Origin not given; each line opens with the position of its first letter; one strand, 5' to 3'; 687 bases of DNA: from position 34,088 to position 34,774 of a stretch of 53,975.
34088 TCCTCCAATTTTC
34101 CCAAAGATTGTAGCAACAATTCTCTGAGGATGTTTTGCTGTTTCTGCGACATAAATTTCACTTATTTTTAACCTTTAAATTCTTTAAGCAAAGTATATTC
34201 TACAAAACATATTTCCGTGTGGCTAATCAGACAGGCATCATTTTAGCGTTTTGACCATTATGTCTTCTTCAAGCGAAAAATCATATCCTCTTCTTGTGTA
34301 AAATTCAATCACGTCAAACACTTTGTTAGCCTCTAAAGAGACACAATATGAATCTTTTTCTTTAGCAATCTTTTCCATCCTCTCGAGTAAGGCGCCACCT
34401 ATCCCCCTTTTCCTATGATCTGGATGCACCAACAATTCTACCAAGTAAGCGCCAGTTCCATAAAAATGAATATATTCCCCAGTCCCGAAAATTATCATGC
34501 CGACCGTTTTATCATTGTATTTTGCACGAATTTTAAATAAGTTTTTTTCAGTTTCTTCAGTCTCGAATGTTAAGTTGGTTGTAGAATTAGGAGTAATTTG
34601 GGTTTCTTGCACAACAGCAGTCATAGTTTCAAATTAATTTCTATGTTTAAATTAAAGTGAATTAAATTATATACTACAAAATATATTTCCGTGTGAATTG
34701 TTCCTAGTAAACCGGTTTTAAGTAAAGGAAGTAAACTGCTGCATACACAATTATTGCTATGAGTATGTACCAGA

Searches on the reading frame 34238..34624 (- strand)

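Call 50: search_protein_families(library=pfam, proteins=[window:34238-34624:-], max_evalue=0.001)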
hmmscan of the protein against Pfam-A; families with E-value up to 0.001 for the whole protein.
window:34238-34624:- (128 aa): 6 families
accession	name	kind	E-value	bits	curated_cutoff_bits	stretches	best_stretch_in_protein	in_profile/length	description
PF00583.31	Acetyltransf_1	-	3.2e-13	50.4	20.7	1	24-114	29-116/116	Acetyltransferase (GNAT) family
PF13508.13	Acetyltransf_7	-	1e-11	45.5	27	1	34-114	8-82/84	Acetyltransferase (GNAT) domain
PF13673.13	Acetyltransf_10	-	1.6e-08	35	23.6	1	21-117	23-110/128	Acetyltransferase (GNAT) domain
PF13527.13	Acetyltransf_9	-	3.9e-05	24.1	25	1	59-115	73-125/127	Acetyltransferase (GNAT) domain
PF08445.16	FR47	-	0.00045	20.6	22.1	1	55-115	20-78/86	FR47-like protein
PF12568.14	PanZ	-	0.0008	19.3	22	1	9-101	20-104/128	Acetyltransferase (GNAT) domain, PanZ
